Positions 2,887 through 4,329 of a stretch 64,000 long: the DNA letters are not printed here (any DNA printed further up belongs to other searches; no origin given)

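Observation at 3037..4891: P-loop kinase/ATPase-CYTH fusion next to a NUDIX hydrolase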

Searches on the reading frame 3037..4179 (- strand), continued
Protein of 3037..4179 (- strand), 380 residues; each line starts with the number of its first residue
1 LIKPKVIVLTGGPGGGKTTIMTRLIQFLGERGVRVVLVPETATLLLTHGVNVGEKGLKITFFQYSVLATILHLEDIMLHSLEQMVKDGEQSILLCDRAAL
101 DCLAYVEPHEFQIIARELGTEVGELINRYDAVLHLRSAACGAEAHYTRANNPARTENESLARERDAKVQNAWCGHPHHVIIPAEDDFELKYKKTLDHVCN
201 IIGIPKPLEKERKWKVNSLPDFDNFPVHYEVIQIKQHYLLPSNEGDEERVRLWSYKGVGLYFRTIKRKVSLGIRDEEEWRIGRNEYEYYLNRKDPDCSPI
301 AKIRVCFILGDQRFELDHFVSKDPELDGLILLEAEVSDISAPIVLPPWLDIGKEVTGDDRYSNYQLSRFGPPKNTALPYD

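Call 23: fold_search(model_id=the predicted structure, library=pdb)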
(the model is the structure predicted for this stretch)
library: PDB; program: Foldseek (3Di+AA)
matches with E <= 10: 1414; with E <= 0.001: 265
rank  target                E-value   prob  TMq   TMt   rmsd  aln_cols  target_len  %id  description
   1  2fbl_B                9.7e-11  1.00  0.29  0.65   5.0       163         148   31  The crystal structure of the hypothetical protein NE1496 (released 2005-12-20)
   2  3typ_B                1.8e-10  1.00  0.31  0.70   4.0       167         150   30  The crystal structure of the inorganic triphosphatase NE1496 (released 2012-05-09)
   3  3typ_A                3.4e-10  1.00  0.31  0.71   4.3       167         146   30  The crystal structure of the inorganic triphosphatase NE1496 (released 2012-05-09)
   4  2fbl_A                3.6e-10  1.00  0.30  0.69   4.0       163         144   31  The crystal structure of the hypothetical protein NE1496 (released 2005-12-20)
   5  7z67                  9.1e-09  1.00  0.28  0.27  21.0       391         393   12  Crystal structure of the tandem kinase & triphosphate tunnel metalloenzyme domain module of the TTM1 protein from Arabid (released 2022-03-23)
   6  4s2e_A                1.8e-07  1.00  0.39  0.72   3.7       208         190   18  Phosphate ion bound Crystal structure of thymidylate kinase (aq_969) from Aquifex Aeolicus VF5 (released 2016-01-20)
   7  2pbr_A                1.9e-07  1.00  0.39  0.72   3.4       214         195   17  Crystal structure of thymidylate kinase (aq_969) from Aquifex Aeolicus VF5 (released 2007-10-02)
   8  5xb5_B                5.0e-07  1.00  0.40  0.74   3.5       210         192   18  Crystal structure of R90A mutant of thymidylate kinase (aq_969) from Aquifex Aeolicus VF5 (released 2017-06-28)
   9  2ccg_B                6.0e-07  1.00  0.39  0.69   4.2       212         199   17  Crystal structure of His-tagged S. aureus thymidylate kinase complexed with thymidine monophosphate (TMP) (released 2006-03-08)
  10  2ccg_A                6.0e-07  1.00  0.39  0.67   4.4       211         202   18  Crystal structure of His-tagged S. aureus thymidylate kinase complexed with thymidine monophosphate (TMP) (released 2006-03-08)
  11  5xai_B                6.7e-07  1.00  0.39  0.71   3.6       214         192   17  dTMP bound Crystal structure of thymidylate kinase (aq_969) from Aquifex Aeolicus VF5 (released 2017-06-28)
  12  5xbh_A                7.1e-07  1.00  0.39  0.70   3.8       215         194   16  Crystal structure of R145E mutant of thymidylate kinase (aq_969) from Aquifex Aeolicus VF5 (released 2017-06-28)
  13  4edh_A                7.1e-07  1.00  0.40  0.69   3.6       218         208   18  The crystal structure of thymidylate kinase from Pseudomonas aeruginosa PAO1 in complex with ADP,TMP and Mg. (released 2012-05-23)
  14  3lv8                  7.1e-07  1.00  0.40  0.69   3.8       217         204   18  1.8 Angstrom resolution crystal structure of a thymidylate kinase (tmk) from Vibrio cholerae O1 biovar eltor str. N16961 (released 2010-03-02)
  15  3v9p_B                7.1e-07  1.00  0.35  0.61   6.3       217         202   17  Crystal structure of Thymidylate kinase from Burkholderia thailandensis (released 2012-01-25)
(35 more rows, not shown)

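Call 24: list_cluster_members(proteins=[P0023, P0024, P0025, P0026, P0027, P0028, P0029, P0038, P0108, P0147])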
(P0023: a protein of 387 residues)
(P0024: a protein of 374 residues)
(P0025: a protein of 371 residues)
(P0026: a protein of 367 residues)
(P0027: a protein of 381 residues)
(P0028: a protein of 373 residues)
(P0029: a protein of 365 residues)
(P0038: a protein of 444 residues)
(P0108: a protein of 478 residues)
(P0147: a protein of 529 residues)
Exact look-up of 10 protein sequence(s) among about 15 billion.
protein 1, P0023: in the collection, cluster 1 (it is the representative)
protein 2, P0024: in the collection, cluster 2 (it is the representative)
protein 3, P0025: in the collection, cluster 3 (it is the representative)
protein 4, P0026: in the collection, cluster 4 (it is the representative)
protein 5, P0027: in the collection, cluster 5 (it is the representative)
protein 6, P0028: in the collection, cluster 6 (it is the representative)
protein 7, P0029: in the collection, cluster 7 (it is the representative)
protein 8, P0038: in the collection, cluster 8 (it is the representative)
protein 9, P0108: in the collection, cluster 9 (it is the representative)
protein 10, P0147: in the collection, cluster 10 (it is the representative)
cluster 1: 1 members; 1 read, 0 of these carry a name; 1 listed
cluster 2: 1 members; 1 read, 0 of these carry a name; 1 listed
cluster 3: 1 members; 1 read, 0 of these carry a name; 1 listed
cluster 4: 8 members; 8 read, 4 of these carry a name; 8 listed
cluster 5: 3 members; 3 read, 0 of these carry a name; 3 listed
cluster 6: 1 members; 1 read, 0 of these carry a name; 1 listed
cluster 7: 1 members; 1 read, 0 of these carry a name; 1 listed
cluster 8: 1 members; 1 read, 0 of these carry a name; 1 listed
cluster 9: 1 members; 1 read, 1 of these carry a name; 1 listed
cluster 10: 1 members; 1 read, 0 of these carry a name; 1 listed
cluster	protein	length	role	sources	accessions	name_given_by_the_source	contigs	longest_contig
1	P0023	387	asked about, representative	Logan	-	-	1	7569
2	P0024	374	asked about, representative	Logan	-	-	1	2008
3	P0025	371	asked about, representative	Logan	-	-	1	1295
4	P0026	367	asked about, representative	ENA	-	-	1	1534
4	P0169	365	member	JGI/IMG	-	CYTH domain-containing protein/predicted ATPase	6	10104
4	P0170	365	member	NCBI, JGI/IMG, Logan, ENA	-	CYTH domain-containing protein/predicted ATPase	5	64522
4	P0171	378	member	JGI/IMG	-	CYTH domain-containing protein/predicted ATPase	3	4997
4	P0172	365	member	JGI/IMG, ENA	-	CYTH domain-containing protein/predicted ATPase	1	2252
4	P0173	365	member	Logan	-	-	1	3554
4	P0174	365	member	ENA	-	-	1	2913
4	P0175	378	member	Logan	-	-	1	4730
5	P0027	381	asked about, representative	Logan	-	-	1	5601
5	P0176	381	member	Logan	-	-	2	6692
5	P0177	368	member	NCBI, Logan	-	-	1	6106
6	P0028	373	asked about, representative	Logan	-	-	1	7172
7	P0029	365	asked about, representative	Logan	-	-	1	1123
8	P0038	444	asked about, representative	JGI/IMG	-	-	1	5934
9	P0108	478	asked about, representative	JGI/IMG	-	predicted ATPase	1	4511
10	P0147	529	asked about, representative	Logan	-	-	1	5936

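Call 27: search_protein_families(library=pfam, alignment_id=A3, max_evalue=0.01)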
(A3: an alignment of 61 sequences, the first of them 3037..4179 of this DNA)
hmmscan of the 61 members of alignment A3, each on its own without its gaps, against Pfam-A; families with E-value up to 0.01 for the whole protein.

A. member 1, window:3037-4179:- (380 aa): 9 families
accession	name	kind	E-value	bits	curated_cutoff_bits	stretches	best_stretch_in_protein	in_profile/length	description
PF13521.12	AAA_28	-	7.7e-19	68.9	27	1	7-187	2-161/164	AAA domain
PF13245.12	AAA_19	-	8.3e-05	23.2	25.1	1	2-38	9-47/134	AAA domain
PF13604.12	AAA_30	-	0.00079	19.6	27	1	5-42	19-56/191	AAA domain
PF03308.22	MeaB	-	0.00095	18.7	23.1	1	5-38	34-67/273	Methylmalonyl Co-A mutase-associated GTPase MeaB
PF13401.12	AAA_22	-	0.0013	19.5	27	1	5-38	6-39/130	AAA domain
PF03205.20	MobB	-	0.0013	19.1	26.6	1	6-38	1-33/133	Molybdopterin guanine dinucleotide synthesis protein B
PF03266.21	NTPase_1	-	0.0019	18.5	23.9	1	7-35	2-30/168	NTPase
PF20720.3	nSTAND3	-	0.0049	17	27.2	1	4-38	17-51/155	Novel STAND NTPase 3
PF25199.1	nSTAND_NTPase5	-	0.0086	16.3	34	0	3-47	40-85/145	Novel STAND NTPase 5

B. families by the number of members that match (of 61 scanned): 23 families
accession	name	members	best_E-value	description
PF13521.12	AAA_28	61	1e-26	AAA domain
PF08433.16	KTI12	28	2.3e-06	Chromatin associated protein KTI12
PF01928.26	CYTH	24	4.7e-08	CYTH domain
PF02223.23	Thymidylate_kin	13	9.1e-08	Thymidylate kinase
PF25199.1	nSTAND_NTPase5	13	0.0001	Novel STAND NTPase 5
PF13238.12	AAA_18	13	0.00013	AAA domain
PF03266.21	NTPase_1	9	0.00011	NTPase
PF13604.12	AAA_30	9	0.00032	AAA domain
PF03308.22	MeaB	8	0.00017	Methylmalonyl Co-A mutase-associated GTPase MeaB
PF20720.3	nSTAND3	6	0.00084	Novel STAND NTPase 3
PF13245.12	AAA_19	5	8.3e-05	AAA domain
PF10236.15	DAP3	3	0.002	Mitochondrial ribosomal death-associated protein 3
PF06414.18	Zeta_toxin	2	0.0002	Zeta toxin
PF13401.12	AAA_22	2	0.00058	AAA domain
PF13191.12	AAA_16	1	0.00087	AAA ATPase domain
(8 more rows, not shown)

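Call 28: search_solved_structures(query=A3, max_evalue=0.001, show_alignments=2)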
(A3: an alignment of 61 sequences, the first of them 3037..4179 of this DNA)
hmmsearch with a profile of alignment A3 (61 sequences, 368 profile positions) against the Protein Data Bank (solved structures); distinct sequences matched with E-value up to 0.001: 3.
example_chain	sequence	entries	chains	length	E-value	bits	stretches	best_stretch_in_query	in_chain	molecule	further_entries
3typ_A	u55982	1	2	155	2.1e-19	72.9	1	209-365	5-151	Uncharacterized protein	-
2fbl_A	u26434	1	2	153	2.7e-19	72.6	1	209-365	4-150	hypothetical protein NE1496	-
3ld9_A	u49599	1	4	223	0.00032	23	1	9-105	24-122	Thymidylate kinase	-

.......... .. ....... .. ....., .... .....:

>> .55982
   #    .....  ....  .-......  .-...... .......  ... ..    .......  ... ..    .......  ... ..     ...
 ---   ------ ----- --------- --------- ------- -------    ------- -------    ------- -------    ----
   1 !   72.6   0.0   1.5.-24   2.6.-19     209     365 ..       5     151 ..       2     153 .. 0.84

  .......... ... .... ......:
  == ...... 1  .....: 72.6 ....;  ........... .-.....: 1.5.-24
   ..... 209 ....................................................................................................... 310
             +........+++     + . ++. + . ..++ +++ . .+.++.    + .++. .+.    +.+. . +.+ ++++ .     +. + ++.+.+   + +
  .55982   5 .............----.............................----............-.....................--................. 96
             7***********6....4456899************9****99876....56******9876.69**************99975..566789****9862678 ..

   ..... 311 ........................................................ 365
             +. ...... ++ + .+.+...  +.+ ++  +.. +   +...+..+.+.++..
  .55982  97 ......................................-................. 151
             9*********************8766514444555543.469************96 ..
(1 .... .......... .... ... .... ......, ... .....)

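Call 32: find_related_loci(query=A3, collection=genome_contigs, flank=5000)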
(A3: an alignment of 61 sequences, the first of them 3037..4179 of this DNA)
Query A3 (380 aa) in genome_contigs; peptide patterns used: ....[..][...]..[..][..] (x = any residue, [..] = any of these).
600 stretches matched a pattern (row limit reached: there are more); 311 encode a relative of the query (tblastn E <= 1e-3); the best 80 are kept; 80 distinct loci.
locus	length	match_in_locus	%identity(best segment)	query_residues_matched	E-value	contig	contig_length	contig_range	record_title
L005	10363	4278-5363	40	5-371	1e-74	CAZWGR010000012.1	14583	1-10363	MAG TPA_asm: uncultured Candidatus Saccharibacteria bacterium isolate SRP285395_co1_403 genome assembly, contig: NODE_65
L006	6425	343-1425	40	6-371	1e-71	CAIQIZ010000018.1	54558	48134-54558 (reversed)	uncultured bacterium isolate AM-2014_bin-3837 genome assembly, contig: bin-3837:18/31, whole genome shotgun sequence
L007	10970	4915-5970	39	7-367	1e-71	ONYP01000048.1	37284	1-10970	uncultured Prevotellaceae bacterium isolate RUG755 genome assembly, contig: scaffold_1953, whole genome shotgun sequence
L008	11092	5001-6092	37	7-379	5e-71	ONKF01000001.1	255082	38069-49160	uncultured Prevotellaceae bacterium isolate RUG379 genome assembly, contig: scaffold_25, whole genome shotgun sequence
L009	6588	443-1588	40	7-380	6e-69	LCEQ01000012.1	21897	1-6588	MAG: Candidatus Azambacteria bacterium GW2011_GWA2_42_9 UV48_C0012, whole genome shotgun sequence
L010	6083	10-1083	37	1-367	1e-67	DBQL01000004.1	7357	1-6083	MAG TPA_asm: Prevotella sp. UBA1395 UBA1395_contig_26446, whole genome shotgun sequence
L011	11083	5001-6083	38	5-368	1e-66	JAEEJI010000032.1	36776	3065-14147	MAG: Muribaculaceae bacterium isolate Tb.RUG.166 k141_1313126_flag=1_multi=21.0936_len=36776, whole genome shotgun seque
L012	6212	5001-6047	39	6-363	7e-67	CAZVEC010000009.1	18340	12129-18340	MAG TPA_asm: uncultured Candidatus Saccharibacteria bacterium isolate SRP050083_co2_123 genome assembly, contig: NODE_21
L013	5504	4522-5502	41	5-336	4e-66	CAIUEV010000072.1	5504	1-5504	uncultured bacterium isolate LaPlata-15m-a_bin-654 genome assembly, contig: bin-654:072/148, whole genome shotgun sequen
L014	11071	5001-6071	39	5-368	3e-65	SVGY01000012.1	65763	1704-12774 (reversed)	MAG: Clostridiales bacterium isolate SIG370 NODE_10462_length_65763_cov_7.239259, whole genome shotgun sequence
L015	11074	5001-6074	38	1-367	7e-65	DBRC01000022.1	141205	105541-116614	MAG TPA_asm: Prevotella sp. UBA1378 UBA1378_contig_4972, whole genome shotgun sequence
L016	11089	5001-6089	37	5-373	2e-64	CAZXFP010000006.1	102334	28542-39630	MAG TPA_asm: uncultured Prevotella sp. isolate SRP313737_co1_76 genome assembly, contig: NODE_319_length_102334_cov_25.7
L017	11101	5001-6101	36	5-377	3e-64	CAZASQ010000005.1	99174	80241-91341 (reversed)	MAG TPA_asm: uncultured Prevotella sp. isolate SRP350583_co2_444 genome assembly, contig: NODE_173_length_99174_cov_73.8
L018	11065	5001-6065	38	7-368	1e-63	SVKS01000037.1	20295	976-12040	MAG: Oscillospiraceae bacterium isolate SIG467 NODE_13653_length_20295_cov_1.177955, whole genome shotgun sequence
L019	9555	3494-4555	38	7-367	5e-64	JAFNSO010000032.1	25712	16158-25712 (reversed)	MAG: Ruminococcus sp. isolate RGIG84 Dairy_cattle_Abomasum.Co__c1393066, whole genome shotgun sequence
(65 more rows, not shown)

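Call 33: list_cluster_members(proteins=[P0116, P0126, P0127, P0137, P0141, P0150, P0161, P0163, P0166, P0044])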
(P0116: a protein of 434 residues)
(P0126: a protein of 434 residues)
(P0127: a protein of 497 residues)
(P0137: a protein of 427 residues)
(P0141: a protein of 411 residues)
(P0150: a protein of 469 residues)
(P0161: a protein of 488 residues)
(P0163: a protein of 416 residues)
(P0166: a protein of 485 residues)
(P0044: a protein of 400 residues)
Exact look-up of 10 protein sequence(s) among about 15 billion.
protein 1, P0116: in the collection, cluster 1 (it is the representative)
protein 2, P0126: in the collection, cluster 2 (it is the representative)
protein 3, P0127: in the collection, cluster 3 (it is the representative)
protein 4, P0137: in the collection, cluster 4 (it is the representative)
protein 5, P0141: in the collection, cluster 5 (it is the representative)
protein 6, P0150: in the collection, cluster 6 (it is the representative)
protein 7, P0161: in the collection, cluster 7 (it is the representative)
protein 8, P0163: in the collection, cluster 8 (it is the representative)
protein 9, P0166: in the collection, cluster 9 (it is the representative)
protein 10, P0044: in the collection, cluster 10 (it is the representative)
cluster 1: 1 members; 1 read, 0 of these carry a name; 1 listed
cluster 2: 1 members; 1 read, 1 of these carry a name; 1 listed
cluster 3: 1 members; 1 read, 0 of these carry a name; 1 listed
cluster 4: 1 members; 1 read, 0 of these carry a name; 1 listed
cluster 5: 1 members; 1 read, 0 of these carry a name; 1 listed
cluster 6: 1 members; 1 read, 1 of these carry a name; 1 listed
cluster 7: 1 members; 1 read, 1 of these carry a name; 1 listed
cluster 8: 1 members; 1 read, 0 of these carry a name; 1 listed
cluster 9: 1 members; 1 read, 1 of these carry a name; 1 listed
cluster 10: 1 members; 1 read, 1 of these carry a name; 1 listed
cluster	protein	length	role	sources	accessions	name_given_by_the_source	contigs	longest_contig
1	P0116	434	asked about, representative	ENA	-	-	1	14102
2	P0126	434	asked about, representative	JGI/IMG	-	CYTH domain-containing protein/predicted ATPase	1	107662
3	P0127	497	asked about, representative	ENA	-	-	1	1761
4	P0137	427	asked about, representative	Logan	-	-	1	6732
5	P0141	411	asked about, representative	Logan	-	-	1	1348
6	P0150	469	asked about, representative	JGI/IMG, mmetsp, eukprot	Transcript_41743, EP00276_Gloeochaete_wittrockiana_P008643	Transcript_41743/g.69538 ORF Transcript_41743/g.69538 Transcript_41743/m.69538 ... | CAMPEP_0184648814 /NCGR_PEP_ID=MMETSP0308-20130426/6039_1 /TAXON_ID=38269 ...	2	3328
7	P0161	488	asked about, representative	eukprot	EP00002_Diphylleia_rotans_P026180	TRINITY_DN5208_c0_g1_i1.p1 TRINITY_DN5208_c0_g1~~TRINITY_DN5208_c0_g1_i1.p1 ORF ...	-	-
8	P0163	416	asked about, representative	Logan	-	-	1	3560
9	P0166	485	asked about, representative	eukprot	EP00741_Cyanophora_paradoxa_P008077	tig00001254_g7816.t1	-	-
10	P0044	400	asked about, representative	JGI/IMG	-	CYTH domain-containing protein/predicted ATPase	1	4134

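Call 41: search_protein_families(library=padloc, proteins=[window:3037-4179:-], max_evalue=0.01)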
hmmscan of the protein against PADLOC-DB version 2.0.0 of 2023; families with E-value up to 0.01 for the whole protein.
window:3037-4179:- (380 aa): 3 families
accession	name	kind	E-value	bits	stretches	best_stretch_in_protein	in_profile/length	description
PDLC04140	mad8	-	0.00011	19.8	1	3-70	26-101/314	mads_8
PDLC01734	typeIV_RecD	-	0.0044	13.3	1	3-41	353-391/763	RecD_0_IVD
PDLC01148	RecD_like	-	0.0049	13.2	1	4-41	328-365/719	RecD/Tra ATPase fused to N-terminal HHH domain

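Call 42: search_protein_families(library=phrogs, proteins=[window:3037-4179:-], max_evalue=0.001)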
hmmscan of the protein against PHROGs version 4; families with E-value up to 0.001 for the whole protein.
window:3037-4179:- (380 aa): 2 families
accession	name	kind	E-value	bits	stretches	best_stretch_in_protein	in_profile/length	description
phrog_6660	-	unknown function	2.7e-15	57.7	1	208-366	3-149/157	-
phrog_2107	-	other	6.8e-05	23.6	1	5-109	4-103/201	thymidylate kinase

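Call 50: search_solved_structures(query=A3, max_evalue=10)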
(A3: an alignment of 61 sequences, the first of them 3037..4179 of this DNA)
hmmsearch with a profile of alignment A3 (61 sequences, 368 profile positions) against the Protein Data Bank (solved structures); distinct sequences matched with E-value up to 10: 58.
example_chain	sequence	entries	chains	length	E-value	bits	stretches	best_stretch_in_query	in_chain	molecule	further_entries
3typ_A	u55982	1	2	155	2.1e-19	72.9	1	209-365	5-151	Uncharacterized protein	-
2fbl_A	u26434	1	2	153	2.7e-19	72.6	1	209-365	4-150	hypothetical protein NE1496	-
3ld9_A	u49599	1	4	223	0.00032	23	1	9-105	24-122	Thymidylate kinase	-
4e5u_A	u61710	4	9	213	0.0012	21.1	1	9-105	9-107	Thymidylate kinase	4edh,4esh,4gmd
3uwo_A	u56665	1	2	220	0.0013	21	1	9-105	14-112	Thymidylate kinase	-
3uxm_A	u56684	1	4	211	0.0013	21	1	10-105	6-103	Thymidylate kinase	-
3uwk_A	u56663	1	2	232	0.0015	20.8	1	9-105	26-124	Thymidylate kinase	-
2pbr_A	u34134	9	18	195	0.0021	20.3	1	9-106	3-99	Thymidylate kinase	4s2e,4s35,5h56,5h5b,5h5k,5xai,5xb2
5xbh_A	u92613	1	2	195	0.0022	20.3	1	9-106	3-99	Thymidylate kinase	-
3lv8_A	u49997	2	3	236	0.0036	19.6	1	5-107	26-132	Thymidylate kinase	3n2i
2yvu_A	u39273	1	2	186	0.011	18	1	8-55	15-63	Probable adenylyl-sulfate kinase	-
7owe_E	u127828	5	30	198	0.016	17.4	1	8-60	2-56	Adenylate kinase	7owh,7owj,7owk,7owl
9r72_B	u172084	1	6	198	0.019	17.2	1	8-58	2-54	Adenylate kinase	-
4tmk_A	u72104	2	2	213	0.02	17.1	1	7-105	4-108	PROTEIN (THYMIDYLATE KINASE)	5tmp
9wd2_A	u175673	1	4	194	0.024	16.8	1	9-110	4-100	Thymidylate kinase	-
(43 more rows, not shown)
